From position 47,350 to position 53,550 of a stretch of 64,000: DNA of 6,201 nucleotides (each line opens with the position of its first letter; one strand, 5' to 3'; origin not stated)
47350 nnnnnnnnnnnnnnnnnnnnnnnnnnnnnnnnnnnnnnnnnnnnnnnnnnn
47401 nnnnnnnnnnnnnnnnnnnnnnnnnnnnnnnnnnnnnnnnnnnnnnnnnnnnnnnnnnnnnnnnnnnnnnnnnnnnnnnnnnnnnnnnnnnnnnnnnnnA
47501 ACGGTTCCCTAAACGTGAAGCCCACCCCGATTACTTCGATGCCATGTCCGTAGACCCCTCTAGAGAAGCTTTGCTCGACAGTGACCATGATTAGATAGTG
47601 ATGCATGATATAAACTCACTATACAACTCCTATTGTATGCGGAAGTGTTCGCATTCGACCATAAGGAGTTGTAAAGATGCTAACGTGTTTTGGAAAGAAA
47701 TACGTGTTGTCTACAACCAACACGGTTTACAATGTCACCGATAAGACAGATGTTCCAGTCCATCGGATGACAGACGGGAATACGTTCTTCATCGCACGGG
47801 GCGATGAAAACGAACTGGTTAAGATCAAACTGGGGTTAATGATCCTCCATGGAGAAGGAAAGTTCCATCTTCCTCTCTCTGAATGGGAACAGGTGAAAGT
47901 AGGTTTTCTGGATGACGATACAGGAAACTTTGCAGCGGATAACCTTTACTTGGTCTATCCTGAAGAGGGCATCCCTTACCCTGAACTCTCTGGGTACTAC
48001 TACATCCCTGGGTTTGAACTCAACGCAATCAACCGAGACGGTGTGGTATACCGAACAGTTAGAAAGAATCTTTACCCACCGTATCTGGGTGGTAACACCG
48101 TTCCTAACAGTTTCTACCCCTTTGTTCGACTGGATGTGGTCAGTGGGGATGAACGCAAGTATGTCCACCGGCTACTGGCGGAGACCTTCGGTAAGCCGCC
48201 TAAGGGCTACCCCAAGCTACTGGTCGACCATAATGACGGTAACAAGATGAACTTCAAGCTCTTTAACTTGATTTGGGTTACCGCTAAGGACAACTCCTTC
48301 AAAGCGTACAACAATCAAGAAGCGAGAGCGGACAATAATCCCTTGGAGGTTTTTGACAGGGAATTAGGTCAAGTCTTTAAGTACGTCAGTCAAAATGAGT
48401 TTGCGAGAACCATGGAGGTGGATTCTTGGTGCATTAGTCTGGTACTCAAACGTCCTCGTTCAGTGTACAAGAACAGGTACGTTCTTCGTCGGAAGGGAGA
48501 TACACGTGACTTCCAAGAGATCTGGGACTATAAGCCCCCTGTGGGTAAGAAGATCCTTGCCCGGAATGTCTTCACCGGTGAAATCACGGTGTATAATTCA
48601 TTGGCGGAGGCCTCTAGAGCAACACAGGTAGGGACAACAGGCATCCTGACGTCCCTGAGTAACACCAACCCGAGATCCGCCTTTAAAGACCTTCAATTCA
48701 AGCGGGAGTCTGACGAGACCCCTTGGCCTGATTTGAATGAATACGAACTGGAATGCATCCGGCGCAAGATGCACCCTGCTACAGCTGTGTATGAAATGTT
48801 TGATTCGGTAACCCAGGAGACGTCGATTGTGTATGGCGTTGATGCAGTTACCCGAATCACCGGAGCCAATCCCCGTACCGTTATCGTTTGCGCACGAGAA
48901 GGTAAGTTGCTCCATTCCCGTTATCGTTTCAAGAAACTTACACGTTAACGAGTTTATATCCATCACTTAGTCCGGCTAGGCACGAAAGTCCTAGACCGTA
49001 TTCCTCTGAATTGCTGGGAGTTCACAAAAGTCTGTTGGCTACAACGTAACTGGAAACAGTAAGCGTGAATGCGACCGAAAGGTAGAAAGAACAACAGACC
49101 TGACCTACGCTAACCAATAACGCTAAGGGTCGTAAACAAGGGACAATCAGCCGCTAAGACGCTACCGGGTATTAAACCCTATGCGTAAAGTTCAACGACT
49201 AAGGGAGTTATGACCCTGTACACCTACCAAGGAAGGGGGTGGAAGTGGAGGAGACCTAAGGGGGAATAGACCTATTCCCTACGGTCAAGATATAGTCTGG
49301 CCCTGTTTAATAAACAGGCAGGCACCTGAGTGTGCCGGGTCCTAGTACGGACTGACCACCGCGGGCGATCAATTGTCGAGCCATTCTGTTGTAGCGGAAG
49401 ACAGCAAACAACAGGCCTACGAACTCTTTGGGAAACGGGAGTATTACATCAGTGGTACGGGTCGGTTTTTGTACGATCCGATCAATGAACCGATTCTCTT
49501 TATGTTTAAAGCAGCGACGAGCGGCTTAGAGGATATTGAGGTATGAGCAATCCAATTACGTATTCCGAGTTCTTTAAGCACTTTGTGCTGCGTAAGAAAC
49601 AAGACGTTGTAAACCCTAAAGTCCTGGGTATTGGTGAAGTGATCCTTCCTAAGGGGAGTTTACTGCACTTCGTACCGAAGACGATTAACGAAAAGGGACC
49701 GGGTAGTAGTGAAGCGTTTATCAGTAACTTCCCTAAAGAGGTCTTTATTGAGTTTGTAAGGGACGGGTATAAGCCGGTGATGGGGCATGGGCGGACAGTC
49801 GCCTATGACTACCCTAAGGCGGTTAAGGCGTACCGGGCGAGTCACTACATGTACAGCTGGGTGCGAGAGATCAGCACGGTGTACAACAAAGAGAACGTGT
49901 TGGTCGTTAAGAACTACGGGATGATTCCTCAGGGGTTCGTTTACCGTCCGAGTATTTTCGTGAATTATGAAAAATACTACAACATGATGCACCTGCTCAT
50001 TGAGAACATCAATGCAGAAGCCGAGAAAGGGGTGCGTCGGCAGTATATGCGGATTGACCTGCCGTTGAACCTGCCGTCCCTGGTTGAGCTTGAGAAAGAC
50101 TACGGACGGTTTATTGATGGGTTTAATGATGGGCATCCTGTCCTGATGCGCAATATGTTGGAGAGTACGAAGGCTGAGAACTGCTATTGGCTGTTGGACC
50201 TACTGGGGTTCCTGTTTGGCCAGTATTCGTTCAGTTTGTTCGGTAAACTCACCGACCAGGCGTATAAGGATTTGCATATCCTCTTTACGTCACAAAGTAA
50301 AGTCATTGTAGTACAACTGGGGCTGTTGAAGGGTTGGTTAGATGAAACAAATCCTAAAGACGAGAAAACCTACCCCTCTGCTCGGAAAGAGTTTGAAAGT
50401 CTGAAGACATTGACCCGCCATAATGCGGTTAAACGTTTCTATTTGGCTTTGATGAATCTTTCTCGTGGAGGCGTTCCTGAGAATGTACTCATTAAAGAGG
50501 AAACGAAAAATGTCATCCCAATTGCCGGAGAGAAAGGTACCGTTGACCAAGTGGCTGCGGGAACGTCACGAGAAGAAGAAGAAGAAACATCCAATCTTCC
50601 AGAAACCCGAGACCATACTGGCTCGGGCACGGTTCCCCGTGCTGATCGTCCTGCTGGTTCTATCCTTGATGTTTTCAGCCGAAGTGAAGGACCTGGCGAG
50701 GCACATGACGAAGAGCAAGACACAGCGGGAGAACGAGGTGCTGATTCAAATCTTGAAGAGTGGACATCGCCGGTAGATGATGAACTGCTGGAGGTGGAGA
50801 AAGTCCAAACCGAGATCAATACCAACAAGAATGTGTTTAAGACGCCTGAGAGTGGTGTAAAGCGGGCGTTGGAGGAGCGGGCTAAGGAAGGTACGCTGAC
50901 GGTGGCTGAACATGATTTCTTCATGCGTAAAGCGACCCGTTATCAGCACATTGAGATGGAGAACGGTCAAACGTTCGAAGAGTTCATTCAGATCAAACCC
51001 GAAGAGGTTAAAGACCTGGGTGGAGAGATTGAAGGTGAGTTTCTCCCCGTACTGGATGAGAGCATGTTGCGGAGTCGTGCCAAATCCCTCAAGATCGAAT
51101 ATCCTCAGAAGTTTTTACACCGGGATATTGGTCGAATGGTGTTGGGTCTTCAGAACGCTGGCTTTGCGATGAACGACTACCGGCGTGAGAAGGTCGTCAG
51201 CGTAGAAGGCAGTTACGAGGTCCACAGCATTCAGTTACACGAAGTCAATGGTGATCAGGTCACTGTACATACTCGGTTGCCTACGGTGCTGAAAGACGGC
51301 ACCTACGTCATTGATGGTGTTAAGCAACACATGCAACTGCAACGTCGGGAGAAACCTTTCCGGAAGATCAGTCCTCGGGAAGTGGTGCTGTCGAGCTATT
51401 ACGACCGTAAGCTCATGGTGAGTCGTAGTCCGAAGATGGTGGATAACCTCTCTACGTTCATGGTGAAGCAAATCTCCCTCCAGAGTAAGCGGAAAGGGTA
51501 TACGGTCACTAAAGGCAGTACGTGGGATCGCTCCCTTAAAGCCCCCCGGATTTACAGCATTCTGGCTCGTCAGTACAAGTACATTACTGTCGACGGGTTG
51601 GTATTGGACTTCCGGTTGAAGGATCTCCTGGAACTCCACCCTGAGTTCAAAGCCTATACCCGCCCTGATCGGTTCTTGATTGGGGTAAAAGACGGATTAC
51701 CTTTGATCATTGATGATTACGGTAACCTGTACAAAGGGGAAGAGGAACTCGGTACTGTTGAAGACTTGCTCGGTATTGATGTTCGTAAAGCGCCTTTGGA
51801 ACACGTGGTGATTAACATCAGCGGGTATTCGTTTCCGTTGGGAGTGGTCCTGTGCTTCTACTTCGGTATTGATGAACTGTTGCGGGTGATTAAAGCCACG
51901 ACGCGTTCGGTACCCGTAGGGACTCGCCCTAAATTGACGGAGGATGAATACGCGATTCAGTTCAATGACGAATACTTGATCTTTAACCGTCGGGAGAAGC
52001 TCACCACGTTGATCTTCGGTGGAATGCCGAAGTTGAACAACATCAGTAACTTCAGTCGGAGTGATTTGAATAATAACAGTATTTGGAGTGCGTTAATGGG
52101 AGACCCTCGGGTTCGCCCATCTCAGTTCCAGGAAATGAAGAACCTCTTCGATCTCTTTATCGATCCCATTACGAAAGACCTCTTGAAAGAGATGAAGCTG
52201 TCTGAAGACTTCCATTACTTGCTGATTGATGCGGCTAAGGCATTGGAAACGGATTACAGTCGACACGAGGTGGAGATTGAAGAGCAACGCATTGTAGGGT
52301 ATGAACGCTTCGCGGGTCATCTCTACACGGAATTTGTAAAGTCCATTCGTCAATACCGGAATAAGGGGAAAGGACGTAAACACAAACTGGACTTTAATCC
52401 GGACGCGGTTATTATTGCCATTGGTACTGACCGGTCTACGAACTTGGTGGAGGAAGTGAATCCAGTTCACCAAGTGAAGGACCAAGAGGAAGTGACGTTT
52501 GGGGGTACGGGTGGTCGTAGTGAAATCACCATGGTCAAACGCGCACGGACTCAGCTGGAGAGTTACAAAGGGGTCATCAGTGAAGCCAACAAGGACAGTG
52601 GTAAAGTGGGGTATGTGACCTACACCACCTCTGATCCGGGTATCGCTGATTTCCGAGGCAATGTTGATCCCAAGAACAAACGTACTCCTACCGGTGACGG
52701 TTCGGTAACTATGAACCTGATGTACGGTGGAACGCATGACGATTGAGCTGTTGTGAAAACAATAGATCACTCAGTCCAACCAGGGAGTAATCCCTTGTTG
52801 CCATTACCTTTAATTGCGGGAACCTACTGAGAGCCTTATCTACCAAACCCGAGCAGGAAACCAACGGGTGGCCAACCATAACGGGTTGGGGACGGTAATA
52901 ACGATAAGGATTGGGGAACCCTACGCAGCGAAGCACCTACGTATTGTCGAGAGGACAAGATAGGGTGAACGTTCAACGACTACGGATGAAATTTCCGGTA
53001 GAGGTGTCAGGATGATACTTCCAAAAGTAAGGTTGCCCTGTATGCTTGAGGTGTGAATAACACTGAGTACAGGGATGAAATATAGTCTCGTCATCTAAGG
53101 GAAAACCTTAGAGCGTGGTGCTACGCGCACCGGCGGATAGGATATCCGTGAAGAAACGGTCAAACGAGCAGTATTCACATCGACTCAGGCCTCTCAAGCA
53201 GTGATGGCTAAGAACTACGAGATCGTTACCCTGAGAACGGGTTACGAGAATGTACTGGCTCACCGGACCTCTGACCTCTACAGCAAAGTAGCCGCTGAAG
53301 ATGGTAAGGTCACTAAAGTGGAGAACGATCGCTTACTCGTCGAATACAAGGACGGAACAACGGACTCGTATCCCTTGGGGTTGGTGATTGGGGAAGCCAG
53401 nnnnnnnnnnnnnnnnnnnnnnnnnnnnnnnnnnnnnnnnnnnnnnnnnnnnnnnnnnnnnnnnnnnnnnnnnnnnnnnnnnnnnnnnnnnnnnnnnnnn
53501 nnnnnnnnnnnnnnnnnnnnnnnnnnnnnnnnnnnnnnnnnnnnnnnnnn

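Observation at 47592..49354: Group I intron with HNH homing endonuclease at the 3' end of the RNAP beta-prime-like gene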

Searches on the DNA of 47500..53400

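Call 22: search_rna_families(source=window, start=47500, end=53400, threshold=evalue, max_evalue=1, show_alignments=2)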
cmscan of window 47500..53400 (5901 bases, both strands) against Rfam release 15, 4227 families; matches with E-value up to 1: 2.
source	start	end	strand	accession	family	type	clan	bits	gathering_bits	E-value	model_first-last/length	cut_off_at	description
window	48945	49317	+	RF00028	Intron_gpI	Intron;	-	51.1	50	4.3e-11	1-253/253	no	Group I catalytic intron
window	52709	53113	+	RF00028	Intron_gpI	Intron;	-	40.5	50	6.3e-08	1-253/253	no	Group I catalytic intron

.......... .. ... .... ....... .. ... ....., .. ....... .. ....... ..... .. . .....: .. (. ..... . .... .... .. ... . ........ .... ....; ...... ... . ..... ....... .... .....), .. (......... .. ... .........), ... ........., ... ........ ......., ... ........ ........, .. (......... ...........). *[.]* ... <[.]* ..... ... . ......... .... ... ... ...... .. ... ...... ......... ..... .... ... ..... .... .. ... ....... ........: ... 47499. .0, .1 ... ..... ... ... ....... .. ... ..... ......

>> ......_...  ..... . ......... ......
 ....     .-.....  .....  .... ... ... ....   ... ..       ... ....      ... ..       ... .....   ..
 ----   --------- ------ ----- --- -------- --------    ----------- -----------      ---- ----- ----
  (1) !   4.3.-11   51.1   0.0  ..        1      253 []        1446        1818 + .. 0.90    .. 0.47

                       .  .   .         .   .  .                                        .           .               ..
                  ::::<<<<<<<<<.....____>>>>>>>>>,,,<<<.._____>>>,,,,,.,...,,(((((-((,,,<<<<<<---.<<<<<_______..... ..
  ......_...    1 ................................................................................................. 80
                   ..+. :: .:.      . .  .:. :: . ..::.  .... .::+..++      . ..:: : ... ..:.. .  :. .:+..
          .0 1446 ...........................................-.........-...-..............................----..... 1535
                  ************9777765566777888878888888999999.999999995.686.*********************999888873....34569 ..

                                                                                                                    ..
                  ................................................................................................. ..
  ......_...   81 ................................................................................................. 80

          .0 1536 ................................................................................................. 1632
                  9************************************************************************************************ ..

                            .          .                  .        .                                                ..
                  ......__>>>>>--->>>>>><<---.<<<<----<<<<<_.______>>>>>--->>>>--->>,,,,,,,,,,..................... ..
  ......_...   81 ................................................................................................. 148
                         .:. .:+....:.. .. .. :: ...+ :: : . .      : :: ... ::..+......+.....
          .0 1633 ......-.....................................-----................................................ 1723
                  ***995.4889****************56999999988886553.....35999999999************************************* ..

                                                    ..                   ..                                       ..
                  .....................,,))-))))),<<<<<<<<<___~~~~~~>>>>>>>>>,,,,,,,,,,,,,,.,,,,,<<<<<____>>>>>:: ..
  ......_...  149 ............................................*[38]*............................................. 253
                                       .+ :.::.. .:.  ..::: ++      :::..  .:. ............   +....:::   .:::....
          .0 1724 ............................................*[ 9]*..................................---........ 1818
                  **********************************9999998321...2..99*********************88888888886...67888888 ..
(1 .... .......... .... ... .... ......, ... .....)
